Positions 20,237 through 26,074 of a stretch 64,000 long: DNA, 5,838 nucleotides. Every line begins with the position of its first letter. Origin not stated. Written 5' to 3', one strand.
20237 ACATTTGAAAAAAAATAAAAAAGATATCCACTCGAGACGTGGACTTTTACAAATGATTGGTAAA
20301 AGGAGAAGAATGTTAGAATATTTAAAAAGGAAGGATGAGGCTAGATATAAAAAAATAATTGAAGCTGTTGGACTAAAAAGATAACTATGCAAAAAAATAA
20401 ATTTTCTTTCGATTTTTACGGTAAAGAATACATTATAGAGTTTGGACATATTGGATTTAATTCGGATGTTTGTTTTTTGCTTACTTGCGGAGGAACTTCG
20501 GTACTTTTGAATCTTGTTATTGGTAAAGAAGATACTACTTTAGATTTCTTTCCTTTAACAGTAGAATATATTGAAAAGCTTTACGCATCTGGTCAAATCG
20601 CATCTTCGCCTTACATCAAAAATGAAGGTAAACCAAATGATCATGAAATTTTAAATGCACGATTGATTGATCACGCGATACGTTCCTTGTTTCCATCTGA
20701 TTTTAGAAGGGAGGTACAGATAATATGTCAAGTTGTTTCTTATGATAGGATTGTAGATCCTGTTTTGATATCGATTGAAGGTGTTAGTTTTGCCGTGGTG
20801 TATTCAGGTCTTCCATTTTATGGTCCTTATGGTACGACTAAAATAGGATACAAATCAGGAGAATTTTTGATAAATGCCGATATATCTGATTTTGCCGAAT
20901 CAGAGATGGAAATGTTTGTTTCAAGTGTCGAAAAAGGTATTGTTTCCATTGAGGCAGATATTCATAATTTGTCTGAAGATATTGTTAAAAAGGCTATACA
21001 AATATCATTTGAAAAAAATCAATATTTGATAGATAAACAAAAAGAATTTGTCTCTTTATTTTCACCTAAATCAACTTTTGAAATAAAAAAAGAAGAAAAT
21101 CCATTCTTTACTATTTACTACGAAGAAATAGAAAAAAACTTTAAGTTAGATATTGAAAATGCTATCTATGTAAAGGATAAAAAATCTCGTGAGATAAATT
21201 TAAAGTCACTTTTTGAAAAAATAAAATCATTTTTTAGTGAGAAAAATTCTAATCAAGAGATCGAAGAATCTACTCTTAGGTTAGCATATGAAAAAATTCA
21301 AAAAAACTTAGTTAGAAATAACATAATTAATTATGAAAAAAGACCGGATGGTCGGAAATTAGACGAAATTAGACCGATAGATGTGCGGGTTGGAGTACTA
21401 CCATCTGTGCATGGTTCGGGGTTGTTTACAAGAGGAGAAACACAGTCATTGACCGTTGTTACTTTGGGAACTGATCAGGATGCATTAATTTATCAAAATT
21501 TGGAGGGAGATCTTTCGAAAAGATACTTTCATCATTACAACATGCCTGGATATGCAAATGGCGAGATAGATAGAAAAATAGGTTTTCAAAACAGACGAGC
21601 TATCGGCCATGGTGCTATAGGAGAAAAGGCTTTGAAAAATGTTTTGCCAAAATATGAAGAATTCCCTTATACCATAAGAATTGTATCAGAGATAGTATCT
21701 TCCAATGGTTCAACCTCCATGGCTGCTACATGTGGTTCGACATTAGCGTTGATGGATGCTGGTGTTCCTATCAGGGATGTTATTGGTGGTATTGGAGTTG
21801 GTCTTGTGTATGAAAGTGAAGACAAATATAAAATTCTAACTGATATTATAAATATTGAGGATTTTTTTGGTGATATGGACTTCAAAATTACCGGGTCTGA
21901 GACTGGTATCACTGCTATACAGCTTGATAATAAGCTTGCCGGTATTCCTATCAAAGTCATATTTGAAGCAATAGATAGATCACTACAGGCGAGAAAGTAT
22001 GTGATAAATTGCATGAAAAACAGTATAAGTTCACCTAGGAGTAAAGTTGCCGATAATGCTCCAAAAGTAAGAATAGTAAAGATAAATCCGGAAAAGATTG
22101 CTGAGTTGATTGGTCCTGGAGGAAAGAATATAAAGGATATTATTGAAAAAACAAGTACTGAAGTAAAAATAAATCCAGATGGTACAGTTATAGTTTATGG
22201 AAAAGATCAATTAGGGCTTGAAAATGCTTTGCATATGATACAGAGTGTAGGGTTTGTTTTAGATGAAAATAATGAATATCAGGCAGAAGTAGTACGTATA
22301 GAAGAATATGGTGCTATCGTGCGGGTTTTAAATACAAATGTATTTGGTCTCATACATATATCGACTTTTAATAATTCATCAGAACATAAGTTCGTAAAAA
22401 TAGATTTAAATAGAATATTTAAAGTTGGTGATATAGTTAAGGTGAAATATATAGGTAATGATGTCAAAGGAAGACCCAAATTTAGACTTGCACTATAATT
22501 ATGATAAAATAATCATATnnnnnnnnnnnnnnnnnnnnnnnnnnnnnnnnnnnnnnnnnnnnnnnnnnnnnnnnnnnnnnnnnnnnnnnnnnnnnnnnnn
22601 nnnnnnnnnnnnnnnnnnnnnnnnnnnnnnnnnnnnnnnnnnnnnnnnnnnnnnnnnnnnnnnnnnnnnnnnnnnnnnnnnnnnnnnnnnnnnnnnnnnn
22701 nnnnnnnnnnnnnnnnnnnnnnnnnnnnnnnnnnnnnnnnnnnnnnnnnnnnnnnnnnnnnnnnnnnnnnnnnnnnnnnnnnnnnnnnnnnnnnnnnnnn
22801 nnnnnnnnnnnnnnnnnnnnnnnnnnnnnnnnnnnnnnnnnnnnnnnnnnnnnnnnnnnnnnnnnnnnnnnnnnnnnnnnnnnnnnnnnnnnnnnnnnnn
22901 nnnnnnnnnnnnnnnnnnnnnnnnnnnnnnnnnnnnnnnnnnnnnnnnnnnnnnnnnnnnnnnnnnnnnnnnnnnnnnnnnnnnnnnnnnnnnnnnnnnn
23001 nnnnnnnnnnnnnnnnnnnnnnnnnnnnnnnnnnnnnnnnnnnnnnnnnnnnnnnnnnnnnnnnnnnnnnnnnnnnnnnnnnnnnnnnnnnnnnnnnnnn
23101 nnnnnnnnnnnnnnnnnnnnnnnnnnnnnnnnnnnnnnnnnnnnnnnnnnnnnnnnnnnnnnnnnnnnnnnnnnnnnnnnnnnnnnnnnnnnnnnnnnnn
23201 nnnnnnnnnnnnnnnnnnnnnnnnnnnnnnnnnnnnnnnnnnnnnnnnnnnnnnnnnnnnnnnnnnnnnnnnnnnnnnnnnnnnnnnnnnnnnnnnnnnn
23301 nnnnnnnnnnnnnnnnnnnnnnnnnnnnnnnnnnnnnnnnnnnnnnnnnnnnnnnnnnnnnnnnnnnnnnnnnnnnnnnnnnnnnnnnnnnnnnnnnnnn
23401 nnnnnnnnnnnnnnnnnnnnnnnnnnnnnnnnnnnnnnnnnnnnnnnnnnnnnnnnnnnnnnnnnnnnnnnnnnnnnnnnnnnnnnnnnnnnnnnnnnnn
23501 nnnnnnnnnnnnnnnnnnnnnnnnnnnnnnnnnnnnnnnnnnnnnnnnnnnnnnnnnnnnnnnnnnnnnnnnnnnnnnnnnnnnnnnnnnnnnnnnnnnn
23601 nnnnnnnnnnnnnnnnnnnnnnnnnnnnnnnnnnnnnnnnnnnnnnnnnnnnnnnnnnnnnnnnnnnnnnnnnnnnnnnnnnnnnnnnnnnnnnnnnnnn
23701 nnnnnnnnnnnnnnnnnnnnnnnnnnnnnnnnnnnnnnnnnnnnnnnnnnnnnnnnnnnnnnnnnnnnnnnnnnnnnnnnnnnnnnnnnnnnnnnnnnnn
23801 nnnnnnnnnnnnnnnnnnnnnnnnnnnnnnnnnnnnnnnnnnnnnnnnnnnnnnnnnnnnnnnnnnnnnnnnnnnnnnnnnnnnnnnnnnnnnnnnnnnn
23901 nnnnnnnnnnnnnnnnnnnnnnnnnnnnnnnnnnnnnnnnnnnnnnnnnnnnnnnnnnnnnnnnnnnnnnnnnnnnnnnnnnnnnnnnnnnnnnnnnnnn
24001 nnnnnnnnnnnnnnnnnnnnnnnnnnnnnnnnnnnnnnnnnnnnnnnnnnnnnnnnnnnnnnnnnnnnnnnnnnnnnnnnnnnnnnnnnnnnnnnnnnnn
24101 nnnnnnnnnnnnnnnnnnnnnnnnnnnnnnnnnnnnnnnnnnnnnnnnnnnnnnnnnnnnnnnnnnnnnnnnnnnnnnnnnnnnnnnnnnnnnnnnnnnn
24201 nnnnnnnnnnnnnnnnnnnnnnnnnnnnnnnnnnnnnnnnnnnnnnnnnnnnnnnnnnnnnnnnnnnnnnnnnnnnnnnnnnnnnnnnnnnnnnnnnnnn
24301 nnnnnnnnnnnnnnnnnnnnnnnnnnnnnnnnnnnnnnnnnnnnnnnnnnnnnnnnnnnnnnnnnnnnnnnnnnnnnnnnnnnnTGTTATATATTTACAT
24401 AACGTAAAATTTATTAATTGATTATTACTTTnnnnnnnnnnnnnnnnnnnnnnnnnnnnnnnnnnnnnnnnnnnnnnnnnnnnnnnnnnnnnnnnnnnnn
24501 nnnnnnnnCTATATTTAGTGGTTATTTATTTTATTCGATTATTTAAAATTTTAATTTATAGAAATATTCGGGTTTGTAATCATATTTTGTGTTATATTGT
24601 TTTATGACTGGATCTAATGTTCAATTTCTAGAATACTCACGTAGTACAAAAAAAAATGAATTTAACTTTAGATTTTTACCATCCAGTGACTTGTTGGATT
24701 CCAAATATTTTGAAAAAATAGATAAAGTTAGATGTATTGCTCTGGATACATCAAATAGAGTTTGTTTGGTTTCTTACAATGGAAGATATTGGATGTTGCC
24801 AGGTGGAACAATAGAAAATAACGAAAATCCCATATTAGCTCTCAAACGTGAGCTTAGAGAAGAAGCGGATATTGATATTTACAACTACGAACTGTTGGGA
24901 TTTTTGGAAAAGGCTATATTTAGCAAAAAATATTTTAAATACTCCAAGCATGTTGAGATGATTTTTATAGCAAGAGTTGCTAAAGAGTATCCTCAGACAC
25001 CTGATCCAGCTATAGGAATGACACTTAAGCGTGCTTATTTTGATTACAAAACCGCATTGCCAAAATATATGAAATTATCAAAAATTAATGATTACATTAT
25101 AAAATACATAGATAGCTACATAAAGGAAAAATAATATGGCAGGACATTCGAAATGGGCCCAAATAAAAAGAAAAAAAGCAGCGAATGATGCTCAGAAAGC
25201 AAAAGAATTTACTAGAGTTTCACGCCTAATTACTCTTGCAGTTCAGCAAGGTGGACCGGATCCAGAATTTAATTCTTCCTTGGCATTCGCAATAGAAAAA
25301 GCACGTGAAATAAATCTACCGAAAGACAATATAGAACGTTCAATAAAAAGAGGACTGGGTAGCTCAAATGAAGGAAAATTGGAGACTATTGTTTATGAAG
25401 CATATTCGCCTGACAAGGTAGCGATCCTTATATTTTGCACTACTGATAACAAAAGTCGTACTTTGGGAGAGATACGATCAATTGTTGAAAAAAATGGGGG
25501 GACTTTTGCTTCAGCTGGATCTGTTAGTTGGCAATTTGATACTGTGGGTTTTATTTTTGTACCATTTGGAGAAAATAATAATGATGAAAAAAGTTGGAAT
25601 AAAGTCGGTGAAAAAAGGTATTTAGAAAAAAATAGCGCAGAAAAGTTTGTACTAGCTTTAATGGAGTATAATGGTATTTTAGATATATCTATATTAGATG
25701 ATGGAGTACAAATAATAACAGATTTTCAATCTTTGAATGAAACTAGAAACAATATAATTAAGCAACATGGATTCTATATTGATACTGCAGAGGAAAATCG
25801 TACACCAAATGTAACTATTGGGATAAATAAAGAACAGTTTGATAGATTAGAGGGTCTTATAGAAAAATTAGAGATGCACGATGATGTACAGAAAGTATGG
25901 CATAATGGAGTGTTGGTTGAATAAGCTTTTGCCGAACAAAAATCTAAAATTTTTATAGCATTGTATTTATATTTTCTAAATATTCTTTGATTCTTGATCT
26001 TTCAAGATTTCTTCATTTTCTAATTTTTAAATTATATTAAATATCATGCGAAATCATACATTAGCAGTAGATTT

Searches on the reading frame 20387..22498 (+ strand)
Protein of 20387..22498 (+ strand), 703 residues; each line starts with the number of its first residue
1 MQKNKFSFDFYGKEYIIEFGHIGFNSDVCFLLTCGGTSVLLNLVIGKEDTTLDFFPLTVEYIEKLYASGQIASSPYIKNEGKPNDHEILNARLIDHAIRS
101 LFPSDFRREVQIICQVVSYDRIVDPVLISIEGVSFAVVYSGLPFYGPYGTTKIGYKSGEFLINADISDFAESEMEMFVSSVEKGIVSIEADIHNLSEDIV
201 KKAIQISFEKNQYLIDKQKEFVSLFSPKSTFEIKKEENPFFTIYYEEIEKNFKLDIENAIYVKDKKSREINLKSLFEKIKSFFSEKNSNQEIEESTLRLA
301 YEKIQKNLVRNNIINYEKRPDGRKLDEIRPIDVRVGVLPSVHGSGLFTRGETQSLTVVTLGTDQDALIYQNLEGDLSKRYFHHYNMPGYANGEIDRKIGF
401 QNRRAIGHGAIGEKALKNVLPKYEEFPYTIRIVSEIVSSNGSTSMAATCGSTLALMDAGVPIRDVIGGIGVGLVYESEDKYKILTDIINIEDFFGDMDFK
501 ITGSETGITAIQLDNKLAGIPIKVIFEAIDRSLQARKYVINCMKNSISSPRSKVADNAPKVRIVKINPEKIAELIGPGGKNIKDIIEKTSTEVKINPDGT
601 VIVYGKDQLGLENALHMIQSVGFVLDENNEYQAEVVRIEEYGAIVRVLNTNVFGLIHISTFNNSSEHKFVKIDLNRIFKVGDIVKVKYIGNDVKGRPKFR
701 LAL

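Call 97: search_protein_families(library=pfam, proteins=[window:20387-22498:+], max_evalue=0.00001)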
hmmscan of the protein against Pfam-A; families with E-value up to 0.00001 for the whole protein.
window:20387-22498:+ (703 aa): 5 families
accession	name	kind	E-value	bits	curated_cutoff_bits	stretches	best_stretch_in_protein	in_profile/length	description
PF01138.27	RNase_PH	-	2.4e-41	141.6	25.5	2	327-461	1-130/130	3' exoribonuclease family, domain 1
PF03726.19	PNPase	-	2.3e-11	44.5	24.6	1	246-324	4-81/81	Polyribonucleotide nucleotidyltransferase, RNA binding domain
PF00013.35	KH_1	-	4.4e-10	39.6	21.5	1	564-619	4-65/66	KH domain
PF00575.29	S1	-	1.5e-08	35.4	22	1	627-695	4-66/74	S1 RNA binding domain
PF03725.20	RNase_PH_C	-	4.6e-07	30.1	20.8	0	149-209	4-66/67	3' exoribonuclease family, domain 2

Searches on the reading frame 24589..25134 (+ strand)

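Call 97: search_protein_families(library=pfam, proteins=[window:24589-25134:+], max_evalue=0.00001)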
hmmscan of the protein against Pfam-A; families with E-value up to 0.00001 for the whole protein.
window:24589-25134:+ (181 aa): 1 family
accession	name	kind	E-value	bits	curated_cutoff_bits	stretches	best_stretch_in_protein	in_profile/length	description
PF00293.34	NUDIX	-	9.8e-13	48.7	21.1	1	46-141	5-106/134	NUDIX domain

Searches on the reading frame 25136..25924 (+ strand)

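Call 98: search_protein_families(library=pfam, proteins=[window:25136-25924:+], max_evalue=0.00001)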
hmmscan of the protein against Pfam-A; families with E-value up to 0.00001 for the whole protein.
window:25136-25924:+ (262 aa): 2 families
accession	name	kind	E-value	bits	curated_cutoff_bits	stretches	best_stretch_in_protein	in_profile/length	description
PF01709.26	Transcrip_reg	-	7e-37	127.1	27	1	83-257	2-159/160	TACO1/YebC second and third domain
PF20772.2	TACO1_YebC_N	-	4.4e-30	104.4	36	1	5-75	1-72/73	TACO1/YebC protein N-terminal domain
